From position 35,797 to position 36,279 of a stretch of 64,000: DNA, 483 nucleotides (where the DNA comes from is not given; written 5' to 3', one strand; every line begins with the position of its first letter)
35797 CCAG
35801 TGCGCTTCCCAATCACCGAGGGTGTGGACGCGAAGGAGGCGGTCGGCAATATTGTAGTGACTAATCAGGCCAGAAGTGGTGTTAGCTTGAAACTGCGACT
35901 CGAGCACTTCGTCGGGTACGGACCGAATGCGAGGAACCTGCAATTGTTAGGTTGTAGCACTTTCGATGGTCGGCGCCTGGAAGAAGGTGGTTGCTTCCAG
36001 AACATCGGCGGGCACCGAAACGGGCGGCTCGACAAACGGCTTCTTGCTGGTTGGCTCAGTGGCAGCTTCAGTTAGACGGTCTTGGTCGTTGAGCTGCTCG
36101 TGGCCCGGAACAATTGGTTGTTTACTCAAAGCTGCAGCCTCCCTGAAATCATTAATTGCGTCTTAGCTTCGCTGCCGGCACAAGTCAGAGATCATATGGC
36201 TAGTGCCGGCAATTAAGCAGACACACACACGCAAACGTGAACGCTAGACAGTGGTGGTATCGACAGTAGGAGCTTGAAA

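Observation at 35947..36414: Twin precursor peptides: 13 invariant residues encoded with 10 synonymous differences; TTG starts; acidic residue at predicted core position 8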

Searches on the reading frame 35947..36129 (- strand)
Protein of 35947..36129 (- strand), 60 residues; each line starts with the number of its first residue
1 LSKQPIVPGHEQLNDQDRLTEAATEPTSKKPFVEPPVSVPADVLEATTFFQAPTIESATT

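Call 7: search_protein_families(library=pfam, proteins=[window:35947-36129:-], max_evalue=0.01)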
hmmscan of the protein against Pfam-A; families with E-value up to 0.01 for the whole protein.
window:35947-36129:- (60 aa): 0 families

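Call 8: search_protein_families(library=ncbifam, proteins=[window:35947-36129:-], max_evalue=0.01)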
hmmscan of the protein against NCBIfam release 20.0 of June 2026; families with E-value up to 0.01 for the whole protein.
window:35947-36129:- (60 aa): 0 families

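Call 10: find_homologous_proteins(query=window:35950-36129:-, max_evalue=10)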
Query window:35950-36129:- (60 aa): 40 proteins with E <= 10 among 40 candidates.
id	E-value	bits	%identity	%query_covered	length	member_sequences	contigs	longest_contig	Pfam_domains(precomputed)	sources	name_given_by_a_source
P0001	1.2e-30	121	100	100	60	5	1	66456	-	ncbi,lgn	ncbi:MAG: hypothetical protein ACR2H6_09050 [Pyrinomonadaceae bacterium]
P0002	2.6e-25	104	88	100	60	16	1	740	-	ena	-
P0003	1.5e-22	96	82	100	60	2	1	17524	-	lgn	-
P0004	4.0e-22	94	80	100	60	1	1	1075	-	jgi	jgi:hypothetical protein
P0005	4.9e-22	94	83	100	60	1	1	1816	-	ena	-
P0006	6.0e-22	94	83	98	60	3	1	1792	-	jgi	-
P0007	1.0e-21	93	83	100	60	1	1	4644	-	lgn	-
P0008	1.9e-21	92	82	100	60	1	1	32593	-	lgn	-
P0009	1.8e-20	89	80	100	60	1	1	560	-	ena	-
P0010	7.5e-20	87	78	100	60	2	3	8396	-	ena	-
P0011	7.1e-19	84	80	100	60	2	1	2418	-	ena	-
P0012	1.2e-17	81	70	100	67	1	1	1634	-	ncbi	-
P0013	1.5e-16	77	72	100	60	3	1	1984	-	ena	-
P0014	3.8e-16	76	68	100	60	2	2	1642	-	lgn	-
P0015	1.3e-15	74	73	100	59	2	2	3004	-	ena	-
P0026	1.6e-12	65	62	100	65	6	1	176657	-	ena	-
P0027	1.2e-10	59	60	98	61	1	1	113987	-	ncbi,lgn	-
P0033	4.3e-8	51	51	97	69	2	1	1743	-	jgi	jgi:hypothetical protein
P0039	5.9e-7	47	61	75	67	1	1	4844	-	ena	-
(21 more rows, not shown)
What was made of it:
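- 35947..36129 (-): Precursor peptide A (60 aa, TTG start). Leader ........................, predicted core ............. 100% identical to P0001, annotated 'hypothetical protein [Pyrinomonadaceae bacterium]' (call 10).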

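Call 13: find_encoding_contigs(protein=P0026, flank=10000, max_places=2)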
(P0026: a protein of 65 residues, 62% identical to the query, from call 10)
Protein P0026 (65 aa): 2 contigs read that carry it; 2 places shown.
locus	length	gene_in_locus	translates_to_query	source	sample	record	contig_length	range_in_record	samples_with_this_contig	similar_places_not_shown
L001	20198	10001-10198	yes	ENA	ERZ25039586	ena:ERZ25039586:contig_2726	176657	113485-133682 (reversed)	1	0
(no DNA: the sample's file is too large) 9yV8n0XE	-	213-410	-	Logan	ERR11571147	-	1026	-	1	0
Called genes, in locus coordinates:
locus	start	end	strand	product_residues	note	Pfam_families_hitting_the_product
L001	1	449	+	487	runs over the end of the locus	PF00282:Pyridoxal_deC, PF01212:Beta_elim_lyase (weak)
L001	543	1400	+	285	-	PF00459:Inositol_P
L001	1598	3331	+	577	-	PF14501:HATPase_c_5 (faint), PF02518:HATPase_c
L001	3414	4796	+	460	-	PF00072:Response_reg, PF00158:Sigma54_activat, PF14532:Sigma54_activ_2, PF07728:AAA_5, PF25601:AAA_lid_14, PF02954:HTH_8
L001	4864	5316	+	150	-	-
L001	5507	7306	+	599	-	PF00009:GTP_EFTU, PF03144:GTP_EFTU_D2, PF00679:EFG_C, PF06421:LepA_C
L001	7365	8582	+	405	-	PF14907:NTP_transf_5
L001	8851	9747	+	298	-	-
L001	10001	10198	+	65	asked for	-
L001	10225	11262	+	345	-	-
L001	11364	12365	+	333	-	PF04055:Radical_SAM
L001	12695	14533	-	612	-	-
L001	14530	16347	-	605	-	-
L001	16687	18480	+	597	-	-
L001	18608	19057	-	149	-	-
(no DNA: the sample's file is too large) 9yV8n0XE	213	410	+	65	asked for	-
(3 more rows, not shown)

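Call 14: find_encoding_contigs(protein=P0027, flank=10000, max_places=2)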
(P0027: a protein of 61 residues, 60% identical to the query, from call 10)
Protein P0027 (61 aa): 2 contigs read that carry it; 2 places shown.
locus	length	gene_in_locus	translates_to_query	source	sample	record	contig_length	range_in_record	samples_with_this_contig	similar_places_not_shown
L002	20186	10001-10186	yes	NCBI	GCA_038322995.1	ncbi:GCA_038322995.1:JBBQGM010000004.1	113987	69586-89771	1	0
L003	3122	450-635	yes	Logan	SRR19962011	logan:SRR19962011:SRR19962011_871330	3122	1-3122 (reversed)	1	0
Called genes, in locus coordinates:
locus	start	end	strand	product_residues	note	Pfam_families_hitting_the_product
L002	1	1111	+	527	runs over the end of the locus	PF00691:OmpA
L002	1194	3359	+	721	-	PF00512:HisKA, PF02518:HATPase_c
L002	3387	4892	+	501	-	PF00072:Response_reg, PF00158:Sigma54_activat, PF14532:Sigma54_activ_2, PF07728:AAA_5, PF25601:AAA_lid_14, PF02954:HTH_8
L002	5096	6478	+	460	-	-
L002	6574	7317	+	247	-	PF01135:PCMT (faint), PF01596:Methyltransf_3, PF13578:Methyltransf_24, PF13649:Methyltransf_25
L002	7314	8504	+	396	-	PF14907:NTP_transf_5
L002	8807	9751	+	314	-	-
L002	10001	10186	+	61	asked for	-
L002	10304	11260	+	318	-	PF27840:ScmC (weak), PF07475:Hpr_kinase_C (weak)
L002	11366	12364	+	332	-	PF04055:Radical_SAM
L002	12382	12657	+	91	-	PF05402:PqqD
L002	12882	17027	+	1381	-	PF03160:Calx-beta, PF19580:Exo_endo_phos_3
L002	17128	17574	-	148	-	PF13471:Transglut_core3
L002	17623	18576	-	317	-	PF05762:VWA_CoxE (weak), PF13519:VWA_2, PF00092:VWA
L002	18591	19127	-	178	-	-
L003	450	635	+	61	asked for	-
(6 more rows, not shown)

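Call 28: find_related_loci(query=A1, collection=genome_contigs, flank=10000)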
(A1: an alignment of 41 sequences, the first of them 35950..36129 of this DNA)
Query A1 (60 aa) in genome_contigs; peptide patterns used: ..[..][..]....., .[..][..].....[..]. (x = any residue, [..] = any of these).
100 stretches matched a pattern; 73 encode a relative of the query (tblastn E <= 1e-3); 73 distinct loci.
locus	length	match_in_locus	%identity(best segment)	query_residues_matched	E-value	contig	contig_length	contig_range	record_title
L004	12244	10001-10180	93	1-60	5e-32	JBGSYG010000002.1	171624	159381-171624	MAG: Pyrinomonadaceae bacterium isolate JTS-RE85 k141_6260506, whole genome shotgun sequence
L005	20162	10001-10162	87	7-60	5e-25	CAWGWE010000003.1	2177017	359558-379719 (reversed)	MAG: Pyrinomonadaceae bacterium isolate MFD09206.bin.2.123 genome assembly, contig: contig_295, whole genome shotgun seq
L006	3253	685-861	73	1-60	6e-22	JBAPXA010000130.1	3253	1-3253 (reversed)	MAG: Pyrinomonadaceae bacterium isolate MFD00507_ilm_asm_bin12 k127_190815, whole genome shotgun sequence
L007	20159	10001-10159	62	8-59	3e-15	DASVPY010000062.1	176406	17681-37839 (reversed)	MAG TPA_asm: Pyrinomonadaceae bacterium isolate SMAG_U3191 k141_531647, whole genome shotgun sequence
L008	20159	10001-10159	64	8-59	9e-15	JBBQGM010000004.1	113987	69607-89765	MAG: Pyrinomonadales bacterium isolate Co_metawrap_963 Cmw_963_k141_14018181_length_113987_cov_17.9982, whole genome sho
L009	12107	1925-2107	57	1-59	1e-14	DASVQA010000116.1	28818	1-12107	MAG TPA_asm: Pyrinomonadaceae bacterium isolate SMAG_U3194 k141_280062, whole genome shotgun sequence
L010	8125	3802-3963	54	8-60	1e-13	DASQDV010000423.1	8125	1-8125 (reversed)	MAG TPA_asm: Pyrinomonadaceae bacterium isolate SMAG_U11736 k141_242737, whole genome shotgun sequence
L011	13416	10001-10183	54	9-59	2e-13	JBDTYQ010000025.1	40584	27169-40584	MAG: bacterium isolate cluster4_bin.143 NODE_1058_length_40584_cov_17.330627, whole genome shotgun sequence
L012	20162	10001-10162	56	8-60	3e-13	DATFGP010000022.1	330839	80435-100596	MAG TPA_asm: Pyrinomonadaceae bacterium isolate SMAG_U8666 k141_644322, whole genome shotgun sequence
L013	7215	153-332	55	1-57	4e-13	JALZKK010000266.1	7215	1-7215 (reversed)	MAG: Acidobacteriota bacterium isolate MSU bin5 SD1457-59_k127_1609025, whole genome shotgun sequence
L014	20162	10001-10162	57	13-60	4e-13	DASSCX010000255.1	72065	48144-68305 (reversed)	MAG TPA_asm: Pyrinomonadaceae bacterium isolate SMAG_U933 k141_588796, whole genome shotgun sequence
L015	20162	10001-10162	57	8-60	4e-13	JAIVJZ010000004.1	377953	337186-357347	MAG: Acidobacteria bacterium isolate MAG9 MTG9_17, whole genome shotgun sequence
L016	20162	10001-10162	57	8-60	6e-13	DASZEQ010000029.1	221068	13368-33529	MAG TPA_asm: Pyrinomonadaceae bacterium isolate SMAG_U6498 k141_506210, whole genome shotgun sequence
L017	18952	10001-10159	58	8-59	1e-12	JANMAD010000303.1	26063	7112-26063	MAG: Acidobacteriota bacterium isolate OTE_12_metabat_133 OTE_12_k141_894843, whole genome shotgun sequence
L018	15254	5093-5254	57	8-60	1e-12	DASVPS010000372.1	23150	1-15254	MAG TPA_asm: Pyrinomonadaceae bacterium isolate SMAG_U3185 k141_97930, whole genome shotgun sequence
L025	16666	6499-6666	50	5-60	1e-11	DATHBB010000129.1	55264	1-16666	MAG TPA_asm: Pyrinomonadaceae bacterium isolate SMAG_U10705 k141_609942, whole genome shotgun sequence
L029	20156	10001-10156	54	10-60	2e-11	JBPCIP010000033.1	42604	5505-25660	MAG: Pyrinomonadaceae bacterium isolate TH_ant_mag_3 S1Ck127_7148098_flag_0_multi_13.9969_len_42604, whole genome shotgu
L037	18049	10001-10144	52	10-54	4e-10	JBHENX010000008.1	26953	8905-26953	MAG: Pyrinomonadaceae bacterium isolate S5_bin.34.orig S5_k141_2722324, whole genome shotgun sequence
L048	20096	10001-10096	70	23-55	4e-9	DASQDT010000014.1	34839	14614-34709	MAG TPA_asm: Pyrinomonadaceae bacterium isolate SMAG_U11734 k141_3459, whole genome shotgun sequence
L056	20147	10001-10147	51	2-50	1e-8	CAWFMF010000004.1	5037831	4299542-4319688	MAG: uncultured Acidobacteriota bacterium isolate MFD04212.bin.1.294 genome assembly, contig: contig_41, whole genome sh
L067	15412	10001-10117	60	12-51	1e-7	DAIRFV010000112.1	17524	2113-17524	MAG TPA_asm: Pyrinomonadaceae bacterium isolate CTOTU27641 NODE_866_length_17524_cov_10.705822, whole genome shotgun seq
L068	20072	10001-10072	83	28-51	2e-7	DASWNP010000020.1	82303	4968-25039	MAG TPA_asm: Pyrinomonadaceae bacterium isolate SMAG_U3417 k141_271066, whole genome shotgun sequence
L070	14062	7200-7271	79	27-50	7e-7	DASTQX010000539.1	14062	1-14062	MAG TPA_asm: Pyrinomonadaceae bacterium isolate SMAG_U2236 k141_1383137, whole genome shotgun sequence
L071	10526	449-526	65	27-52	8e-7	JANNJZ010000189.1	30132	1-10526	MAG: Pyrinomonadaceae bacterium isolate SOY_4_C_metabat_258 SOY_4_C_k141_1180695, whole genome shotgun sequence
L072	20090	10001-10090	63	29-58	7e-6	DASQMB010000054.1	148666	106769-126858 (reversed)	MAG TPA_asm: Pyrinomonadaceae bacterium isolate SMAG_U10737 k141_852745, whole genome shotgun sequence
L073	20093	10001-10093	55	20-50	3e-5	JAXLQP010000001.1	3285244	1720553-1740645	MAG: Blastocatellia bacterium isolate STL-ACI6 C1.198.fa-1, whole genome shotgun sequence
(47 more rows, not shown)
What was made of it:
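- Checked: 73 loci in GTDB species genomes (call 28).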

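Call 32: search_protein_families(library=ncbifam, proteins=[L037:12088-13173:+, L037:13442-13957:+, L037:13939-14823:+, L037:10180-11130:+, L037:16236-16820:-], max_evalue=0.01)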
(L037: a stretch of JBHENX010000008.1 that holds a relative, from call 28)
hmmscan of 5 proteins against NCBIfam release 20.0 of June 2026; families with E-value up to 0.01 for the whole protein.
L037:12088-13173:+ (361 aa): 0 families

L037:13442-13957:+ (171 aa): 0 families

L037:13939-14823:+ (294 aa): 0 families

L037:10180-11130:+ (316 aa): 4 families
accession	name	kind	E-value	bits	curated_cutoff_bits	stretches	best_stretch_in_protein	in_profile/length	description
TIGR04352.1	HprK_rel_A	equivalog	5.6e-11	42.1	200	1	131-195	88-150/280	HprK-related kinase A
TIGR04355.1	HprK_rel_B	hypoth_equivalog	5.1e-06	25.8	200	1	140-199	145-202/351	HprK-related kinase B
TIGR04249.1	SCM_chp_ScmC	equivalog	0.0011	18.4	125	1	85-190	67-173/292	SynChlorMet cassette protein ScmC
TIGR00679.1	hpr-ser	equivalog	0.0044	16.3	240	1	154-196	144-187/300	HPr(Ser) kinase/phosphatase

L037:16236-16820:- (194 aa): 1 family
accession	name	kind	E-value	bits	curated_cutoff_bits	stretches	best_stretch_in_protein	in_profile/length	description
NF033537.1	lasso_biosyn_B2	equivalog_domain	4.8e-12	46.4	33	1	55-174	8-128/132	lasso peptide biosynthesis B2 protein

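Call 33: search_protein_families(library=pfam, proteins=[L037:12088-13173:+, L037:13442-13957:+, L037:13939-14823:+, L037:10180-11130:+, L037:8998-9882:+, L037:11118-12185:+], max_evalue=0.01)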
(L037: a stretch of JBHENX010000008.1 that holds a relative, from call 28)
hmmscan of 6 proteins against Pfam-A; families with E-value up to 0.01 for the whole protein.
L037:12088-13173:+ (361 aa): 1 family
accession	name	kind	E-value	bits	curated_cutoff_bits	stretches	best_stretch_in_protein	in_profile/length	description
PF13469.12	Sulfotransfer_3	-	4.3e-07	30.8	27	1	153-295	79-213/216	Sulfotransferase family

L037:13442-13957:+ (171 aa): 0 families

L037:13939-14823:+ (294 aa): 0 families

L037:10180-11130:+ (316 aa): 7 families
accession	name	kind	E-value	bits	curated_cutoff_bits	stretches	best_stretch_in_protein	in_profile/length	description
PF13671.12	AAA_33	-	7.7e-05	23.5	27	1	157-196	3-43/143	AAA domain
PF13555.12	AAA_29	-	0.00039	20.6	27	1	152-169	20-38/61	P-loop containing region of AAA domain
PF13191.12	AAA_16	-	0.002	19.1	32.6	1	154-176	25-51/167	AAA ATPase domain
PF13521.12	AAA_28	-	0.0036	18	27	0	157-179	3-26/164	AAA domain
PF13238.12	AAA_18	-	0.0038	18.1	29.4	0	157-183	2-25/128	AAA domain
PF07475.17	Hpr_kinase_C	-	0.007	16.3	33.3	0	153-193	18-58/171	HPr Serine kinase C-terminal domain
PF00005.33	ABC_tran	-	0.01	16.9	25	0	157-175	15-33/137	ABC transporter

L037:8998-9882:+ (294 aa): 0 families

L037:11118-12185:+ (355 aa): 2 families
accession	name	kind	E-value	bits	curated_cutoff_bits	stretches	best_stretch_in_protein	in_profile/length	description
PF04055.27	Radical_SAM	-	6.8e-23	82.1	29.5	1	30-181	2-156/166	Radical SAM superfamily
PF13353.11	Fer4_12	-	1.6e-06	28.9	22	1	33-138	13-116/137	4Fe-4S single cluster domain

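Call 35: search_protein_families(library=pfam, proteins=[L029:6515-7429:+, L048:2714-4942:+, L025:1309-2841:+, L018:12610-13650:-, L018:13647-14330:-, L067:13096-14151:+, L072:12174-13400:+, L068:14481-16172:-, L056:16845-19784:-, L070:980-3925:-], max_evalue=0.001)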
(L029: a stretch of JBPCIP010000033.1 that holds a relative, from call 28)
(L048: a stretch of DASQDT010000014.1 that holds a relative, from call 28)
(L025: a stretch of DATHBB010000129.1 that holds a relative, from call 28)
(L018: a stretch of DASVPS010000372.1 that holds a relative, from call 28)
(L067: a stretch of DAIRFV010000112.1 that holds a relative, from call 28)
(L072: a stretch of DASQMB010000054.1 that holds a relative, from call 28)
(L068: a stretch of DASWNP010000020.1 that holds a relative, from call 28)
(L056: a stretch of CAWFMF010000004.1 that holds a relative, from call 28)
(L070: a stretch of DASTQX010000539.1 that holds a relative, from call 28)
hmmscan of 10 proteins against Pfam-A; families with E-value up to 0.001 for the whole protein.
L029:6515-7429:+ (304 aa): 5 families
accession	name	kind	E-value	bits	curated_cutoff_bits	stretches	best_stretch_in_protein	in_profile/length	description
PF01596.23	Methyltransf_3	-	1.3e-36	126.2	22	1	130-302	29-203/204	O-methyltransferase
PF13578.12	Methyltransf_24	-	2.4e-13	51.3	26.3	1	150-250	1-104/105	Methyltransferase domain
PF13649.12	Methyltransf_25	-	1.9e-07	32.1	27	1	149-244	1-97/97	Methyltransferase domain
PF13847.12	Methyltransf_31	-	6.3e-06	26.4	27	1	147-226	5-84/145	Methyltransferase domain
PF01135.25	PCMT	-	1.8e-05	25.1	20.3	1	133-226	62-152/210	Protein-L-isoaspartate(D-aspartate) O-methyltransferase (PCMT)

L048:2714-4942:+ (742 aa): 2 families
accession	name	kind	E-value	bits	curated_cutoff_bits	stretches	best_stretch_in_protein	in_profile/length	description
PF00691.25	OmpA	-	1.1e-14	55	27.2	1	629-719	7-98/98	OmpA family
PF14346.11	DUF4398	-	0.0003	21.7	27.9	1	416-486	6-75/78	Domain of unknown function (DUF4398)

L025:1309-2841:+ (510 aa): 0 families

L018:12610-13650:- (346 aa): 5 families
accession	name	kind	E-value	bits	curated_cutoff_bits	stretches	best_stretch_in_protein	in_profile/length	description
PF13519.12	VWA_2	-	8.4e-13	49.3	27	1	106-203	1-106/107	von Willebrand factor type A domain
PF05762.20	VWA_CoxE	-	7.8e-08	32.4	26.4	1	97-230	49-186/222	VWA domain containing CoxE-like protein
PF00092.34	VWA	-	2.4e-07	31.6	23.8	1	106-239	2-147/174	von Willebrand factor type A domain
PF11775.14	CobT_C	-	2e-05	24.8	21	0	178-210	120-152/220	Cobalamin biosynthesis protein CobT VWA domain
PF13768.12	VWA_3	-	3.8e-05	24.2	27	1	106-237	3-139/155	von Willebrand factor type A domain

L018:13647-14330:- (227 aa): 0 families

L067:13096-14151:+ (351 aa): 0 families

L072:12174-13400:+ (408 aa): 1 family
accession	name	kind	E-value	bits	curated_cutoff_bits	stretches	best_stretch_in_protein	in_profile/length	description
PF13469.12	Sulfotransfer_3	-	0.00045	21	27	0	208-318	97-197/216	Sulfotransferase family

L068:14481-16172:- (563 aa): 1 family
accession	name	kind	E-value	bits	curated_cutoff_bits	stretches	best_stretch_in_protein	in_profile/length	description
PF00496.27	SBP_bac_5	-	2.2e-87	294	32.4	1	105-467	1-360/368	Bacterial extracellular solute-binding proteins, family 5 Middle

L056:16845-19784:- (979 aa): 5 families
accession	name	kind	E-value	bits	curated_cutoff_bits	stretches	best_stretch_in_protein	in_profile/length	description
PF00488.27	MutS_V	-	4.5e-83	278.3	30.2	1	699-888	1-188/188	MutS domain V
PF05192.23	MutS_III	-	4.2e-50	171.2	34.1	1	357-646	2-193/194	MutS domain III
PF01624.25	MutS_I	-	6.9e-46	155.6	20.6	1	54-164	1-111/113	MutS domain I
PF05190.23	MutS_IV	-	4.2e-28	97.9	22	1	516-606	1-91/92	MutS family domain IV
PF05188.22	MutS_II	-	2.2e-18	67.4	25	1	175-338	2-131/133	MutS domain II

L070:980-3925:- (981 aa): 4 families
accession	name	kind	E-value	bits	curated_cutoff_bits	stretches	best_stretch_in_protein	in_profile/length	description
PF00069.31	Pkinase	-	2.5e-54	184.8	31.7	1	150-394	1-253/263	Protein kinase domain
PF07714.23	PK_Tyr_Ser-Thr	-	2.5e-36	125.7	23.1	1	155-394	6-250/258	Protein tyrosine and serine/threonine kinase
PF01636.29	APH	-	1.2e-06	29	23.2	0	191-266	33-109/239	Phosphotransferase enzyme family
PF03109.22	ABC1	-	2e-06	27.6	22.9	1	210-295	132-214/244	ABC1 atypical kinase-like domain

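Call 54: find_encoding_contigs(protein=P0039, flank=10000, max_places=3)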
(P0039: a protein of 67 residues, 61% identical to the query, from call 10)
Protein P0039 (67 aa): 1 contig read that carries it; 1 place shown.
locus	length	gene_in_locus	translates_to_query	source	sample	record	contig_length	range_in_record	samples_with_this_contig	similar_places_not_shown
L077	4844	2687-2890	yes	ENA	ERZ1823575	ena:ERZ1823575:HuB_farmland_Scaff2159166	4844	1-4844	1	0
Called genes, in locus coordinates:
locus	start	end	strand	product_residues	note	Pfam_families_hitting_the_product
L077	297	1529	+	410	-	PF14907:NTP_transf_5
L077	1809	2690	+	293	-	-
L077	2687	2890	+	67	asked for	-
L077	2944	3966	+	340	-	PF27840:ScmC (weak)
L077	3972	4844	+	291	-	?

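Call 55: find_encoding_contigs(protein=P0033, flank=10000, max_places=3)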
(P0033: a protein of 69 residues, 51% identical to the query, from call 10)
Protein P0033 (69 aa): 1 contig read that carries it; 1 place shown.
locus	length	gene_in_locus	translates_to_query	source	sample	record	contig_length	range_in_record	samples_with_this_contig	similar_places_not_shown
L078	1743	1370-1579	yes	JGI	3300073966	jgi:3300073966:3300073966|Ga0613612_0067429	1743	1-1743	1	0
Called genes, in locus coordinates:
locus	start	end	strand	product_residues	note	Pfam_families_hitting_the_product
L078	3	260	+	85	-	?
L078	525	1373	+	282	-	-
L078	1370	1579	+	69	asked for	-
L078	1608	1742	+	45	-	?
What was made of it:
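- Tried and rejected: The contigs of P0039 and P0033 are too short (calls 54, 55).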

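Call 58: search_protein_families(library=pfam, proteins=[L073:11829-14054:-, L073:4794-8945:+, L073:14069-15280:+, L073:15997-18078:-, L073:10179-11231:+, L073:11237-11515:+, L073:8942-9793:+, L073:14054-14692:-, L073:15286-15960:-], max_evalue=0.001)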
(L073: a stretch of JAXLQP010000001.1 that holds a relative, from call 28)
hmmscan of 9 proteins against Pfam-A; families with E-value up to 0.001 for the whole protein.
L073:11829-14054:- (741 aa): 1 family
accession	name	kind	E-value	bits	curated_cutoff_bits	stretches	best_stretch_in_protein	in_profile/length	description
PF00082.27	Peptidase_S8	-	2.2e-41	142.5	21.8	1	189-490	1-288/288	Subtilase family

L073:4794-8945:+ (1383 aa): 4 families
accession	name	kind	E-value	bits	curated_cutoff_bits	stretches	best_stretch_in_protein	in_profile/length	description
PF13927.12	Ig_3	-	3.9e-12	46.9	30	2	835-901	1-76/78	Immunoglobulin domain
PF07679.22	I-set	-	5e-10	39.7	23.7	1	925-1007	1-87/90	Immunoglobulin I-set domain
PF00932.25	LTD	-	2.5e-05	25.1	34.3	1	1013-1087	4-70/109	Lamin Tail Domain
PF13895.12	Ig_2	-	0.00022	21.8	27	0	930-1006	7-74/79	Immunoglobulin domain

L073:14069-15280:+ (403 aa): 1 family
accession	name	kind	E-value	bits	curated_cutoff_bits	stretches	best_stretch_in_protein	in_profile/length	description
PF00990.26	GGDEF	-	8.7e-41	139.8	23.8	1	243-399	1-161/161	Diguanylate cyclase, GGDEF domain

L073:15997-18078:- (693 aa): 5 families
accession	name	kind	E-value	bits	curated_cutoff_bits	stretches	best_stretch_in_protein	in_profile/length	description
PF02683.22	DsbD_TM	-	9.6e-32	110.5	27.1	1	251-462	5-217/219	Cytochrome C biogenesis protein transmembrane domain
PF11412.14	DsbD_N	-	2.7e-16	60.1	25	1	52-168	14-117/119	Thiol:disulfide interchange protein DsbD, N-terminal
PF13899.12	Thioredoxin_7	-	4.9e-12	46.2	27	1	565-657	2-83/83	Thioredoxin-like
PF03190.21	Thioredox_DsbH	-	8.3e-09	36.1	27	1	561-661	18-115/163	Protein of unknown function, DUF255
PF13098.12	Thioredoxin_2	-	3e-08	34.4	27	1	576-678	1-103/104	Thioredoxin-like domain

L073:10179-11231:+ (350 aa): 1 family
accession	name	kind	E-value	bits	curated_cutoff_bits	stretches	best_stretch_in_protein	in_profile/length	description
PF07475.17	Hpr_kinase_C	-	0.00018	21.5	33.3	1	158-204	12-57/171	HPr Serine kinase C-terminal domain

L073:11237-11515:+ (92 aa): 1 family
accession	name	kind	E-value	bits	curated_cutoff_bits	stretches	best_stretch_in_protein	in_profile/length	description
PF05402.18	PqqD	-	9.9e-17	61.5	23.4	1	21-86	1-66/67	Coenzyme PQQ synthesis protein D (PqqD)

L073:8942-9793:+ (283 aa): 0 families

L073:14054-14692:- (212 aa): 0 families

L073:15286-15960:- (224 aa): 1 family
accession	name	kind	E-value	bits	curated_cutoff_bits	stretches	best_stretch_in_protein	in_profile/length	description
PF05685.18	Uma2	-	1.5e-18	67.3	27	1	29-189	1-160/172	Putative restriction endonuclease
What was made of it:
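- On Linear polyphosphorylated peptides (LPP): A lasso B2 protease is present instead; L073 has a subtilase (call 58).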
